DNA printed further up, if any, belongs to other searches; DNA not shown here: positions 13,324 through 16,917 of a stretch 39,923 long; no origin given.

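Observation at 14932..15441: Complete histidine-phosphatase (PGAM-family) domain inserted inside isoleucyl-tRNA synthetase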

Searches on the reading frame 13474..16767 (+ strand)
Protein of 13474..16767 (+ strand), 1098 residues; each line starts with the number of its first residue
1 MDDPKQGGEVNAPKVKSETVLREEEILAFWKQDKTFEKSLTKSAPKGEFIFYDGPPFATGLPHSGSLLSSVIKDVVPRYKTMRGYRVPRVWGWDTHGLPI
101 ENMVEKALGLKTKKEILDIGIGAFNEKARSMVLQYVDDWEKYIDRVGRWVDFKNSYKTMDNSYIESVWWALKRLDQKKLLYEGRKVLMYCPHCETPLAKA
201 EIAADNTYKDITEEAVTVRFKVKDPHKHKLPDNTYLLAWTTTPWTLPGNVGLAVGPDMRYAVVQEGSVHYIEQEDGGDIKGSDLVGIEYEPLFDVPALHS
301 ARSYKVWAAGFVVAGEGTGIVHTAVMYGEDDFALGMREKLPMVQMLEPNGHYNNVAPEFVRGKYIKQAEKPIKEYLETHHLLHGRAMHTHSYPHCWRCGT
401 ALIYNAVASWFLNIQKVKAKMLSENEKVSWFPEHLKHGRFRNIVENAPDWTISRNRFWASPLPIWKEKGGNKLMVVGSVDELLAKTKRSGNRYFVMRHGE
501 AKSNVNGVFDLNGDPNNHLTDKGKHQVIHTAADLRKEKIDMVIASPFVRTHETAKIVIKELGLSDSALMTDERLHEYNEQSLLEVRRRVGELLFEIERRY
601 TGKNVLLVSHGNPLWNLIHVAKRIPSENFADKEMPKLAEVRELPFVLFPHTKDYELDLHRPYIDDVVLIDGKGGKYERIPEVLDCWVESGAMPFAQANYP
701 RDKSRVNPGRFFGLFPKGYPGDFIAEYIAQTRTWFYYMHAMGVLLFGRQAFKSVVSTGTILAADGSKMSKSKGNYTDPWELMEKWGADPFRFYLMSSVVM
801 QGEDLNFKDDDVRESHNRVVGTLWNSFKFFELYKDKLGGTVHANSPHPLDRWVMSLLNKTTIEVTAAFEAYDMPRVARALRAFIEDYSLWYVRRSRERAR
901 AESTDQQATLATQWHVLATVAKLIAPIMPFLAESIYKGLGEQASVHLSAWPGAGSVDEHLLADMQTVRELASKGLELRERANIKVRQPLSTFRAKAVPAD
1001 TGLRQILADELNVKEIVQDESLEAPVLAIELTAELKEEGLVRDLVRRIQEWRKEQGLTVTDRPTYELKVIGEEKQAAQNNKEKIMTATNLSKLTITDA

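Call 3: search_protein_families(library=pfam, proteins=[window:13474-16767:+], max_evalue=0.01)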
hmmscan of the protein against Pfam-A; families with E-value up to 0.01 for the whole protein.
window:13474-16767:+ (1098 aa): 6 families
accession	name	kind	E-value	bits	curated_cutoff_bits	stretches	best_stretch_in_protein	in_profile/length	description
PF00133.28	tRNA-synt_1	-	2.4e-116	389.3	22.7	2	26-489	2-270/414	tRNA synthetases class I (I, L, M and V)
PF08264.19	Anticodon_1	-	6.6e-28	97.9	25.1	1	850-990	1-145/148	Anticodon-binding domain of tRNA ligase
PF00300.27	His_Phos_1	-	7.7e-23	81.6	21.7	2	494-578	2-81/194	Histidine phosphatase superfamily (branch 1)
PF09334.17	tRNA-synt_1g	-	6.1e-22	78.4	20.1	2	741-818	305-377/391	tRNA synthetases class I (M)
PF19302.4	DUF5915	-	1.9e-12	47.6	27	1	1026-1093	103-170/195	Domain of unknown function (DUF5915)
PF01406.26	tRNA-synt_1e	-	0.0057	16.5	27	0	744-815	231-299/301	tRNA synthetases class I (C) catalytic domain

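Call 4: search_protein_families(library=ncbifam, proteins=[window:13474-16767:+], max_evalue=0.01)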
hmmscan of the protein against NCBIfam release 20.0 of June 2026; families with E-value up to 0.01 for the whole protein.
window:13474-16767:+ (1098 aa): 32 families (the best 25 are shown)
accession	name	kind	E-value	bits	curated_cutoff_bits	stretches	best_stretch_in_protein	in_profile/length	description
TIGR00392.1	ileS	equivalog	4.3e-233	776.2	621.4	2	21-493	10-506/861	isoleucine--tRNA ligase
NF000258.1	MupB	exception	1.5e-184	615.6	1900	2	17-483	3-474/1033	mupirocin-resistant isoleucine--tRNA ligase MupB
NF000257.1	MupA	exception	2.1e-181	605.2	1900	2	23-482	9-469/1024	mupirocin-resistant isoleucine--tRNA ligase MupA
TIGR00422.1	valS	equivalog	5.5e-117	391.9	612.1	3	675-1068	443-840/863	valine--tRNA ligase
NF009687.0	PRK13208.1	equivalog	5.8e-108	362.1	738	3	679-1016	455-786/801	valine--tRNA ligase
NF004349.1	PRK05729.1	equivalog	7.4e-99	332.1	704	3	675-995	433-742/860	valine--tRNA ligase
NF040702.1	ileS_w_GNAT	exception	6.4e-88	295.6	1999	3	16-265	16-270/1100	isoleucine--tRNA ligase, N-acetyltransferase domain-containing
NF011492.0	PRK14900.1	equivalog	4.5e-64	216.8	1783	3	677-1011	451-784/1044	valine--tRNA ligase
NF000540.1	alt_ValS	exception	1.8e-52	178.4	900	3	674-993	490-799/827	valine--tRNA ligase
NF008957.0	PRK12300.1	subfamily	1.1e-50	172.6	677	3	24-271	11-254/946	leucine--tRNA ligase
TIGR00395.1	leuS_arch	equivalog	1.3e-45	155.8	648.5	2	728-994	584-830/938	leucine--tRNA ligase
TIGR00398.1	metG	equivalog_domain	9e-34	117.1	336.35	2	749-944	310-506/530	methionine--tRNA ligase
TIGR00396.1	leuS_bact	equivalog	2e-32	112.2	548.4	2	23-205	7-171/843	leucine--tRNA ligase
NF008900.0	PRK12267.1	equivalog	2.9e-23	82.2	598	2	749-943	282-480/648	methionine--tRNA ligase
NF001100.0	PRK00133.1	equivalog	4.2e-21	75.1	587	2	752-943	316-506/676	methionine--tRNA ligase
NF005567.0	PRK07238.1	equivalog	3.1e-17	63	326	2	487-576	174-259/378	bifunctional RNase H/acid phosphatase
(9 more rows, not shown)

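Call 5: find_homologous_proteins(query=window:13474-16767:+, max_evalue=1e-50)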
Query window:13474-16767:+ (1098 aa): 8000 proteins with E <= 1e-50 among 8000 candidates; the best 120 are listed.
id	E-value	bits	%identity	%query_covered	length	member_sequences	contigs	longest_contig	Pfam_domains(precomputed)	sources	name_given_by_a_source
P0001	0.0e+0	2151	83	100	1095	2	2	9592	PF09334.18,PF08264.20,PF00133.29,PF19302.5,PF00300.28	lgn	-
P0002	0.0e+0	2145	83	100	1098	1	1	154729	PF09334.18,PF08264.20,PF00133.29,PF19302.5,PF00300.28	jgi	jgi:isoleucyl-tRNA synthetase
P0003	0.0e+0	2102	81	100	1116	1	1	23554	PF09334.18,PF08264.20,PF00133.29,PF19302.5,PF00300.28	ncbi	-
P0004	0.0e+0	2088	81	100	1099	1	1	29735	PF09334.18,PF08264.20,PF00133.29,PF19302.5,PF00300.28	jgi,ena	-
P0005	0.0e+0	2026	79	100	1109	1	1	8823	PF09334.18,PF08264.20,PF00133.29,PF19302.5,PF00300.28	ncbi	-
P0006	0.0e+0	2016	78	100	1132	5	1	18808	PF09334.18,PF08264.20,PF00133.29,PF19302.5,PF00300.28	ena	-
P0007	0.0e+0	1993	80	98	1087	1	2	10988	PF09334.18,PF08264.20,PF00133.29,PF19302.5,PF00300.28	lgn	-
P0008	0.0e+0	1985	78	99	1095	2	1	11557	PF09334.18,PF08264.20,PF00133.29,PF19302.5,PF00300.28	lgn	-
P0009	0.0e+0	1970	76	100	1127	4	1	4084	PF09334.18,PF08264.20,PF00133.29,PF19302.5,PF00300.28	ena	-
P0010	0.0e+0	1968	77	99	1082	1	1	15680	PF09334.18,PF08264.20,PF00133.29,PF19302.5,PF00300.28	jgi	jgi:isoleucyl-tRNA synthetase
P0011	0.0e+0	1920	75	98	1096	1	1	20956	PF09334.18,PF08264.20,PF00133.29,PF19302.5,PF00300.28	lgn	-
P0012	0.0e+0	1898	74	99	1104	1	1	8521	PF09334.18,PF08264.20,PF00133.29,PF19302.5,PF00300.28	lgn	-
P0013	0.0e+0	1887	72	100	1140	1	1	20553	PF09334.18,PF08264.20,PF00133.29,PF19302.5,PF00300.28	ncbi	-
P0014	0.0e+0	1884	73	99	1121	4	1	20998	PF09334.18,PF08264.20,PF00133.29,PF19302.5,PF00300.28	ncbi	-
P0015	0.0e+0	1882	73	99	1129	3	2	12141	PF09334.18,PF08264.20,PF00133.29,PF19302.5,PF00300.28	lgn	-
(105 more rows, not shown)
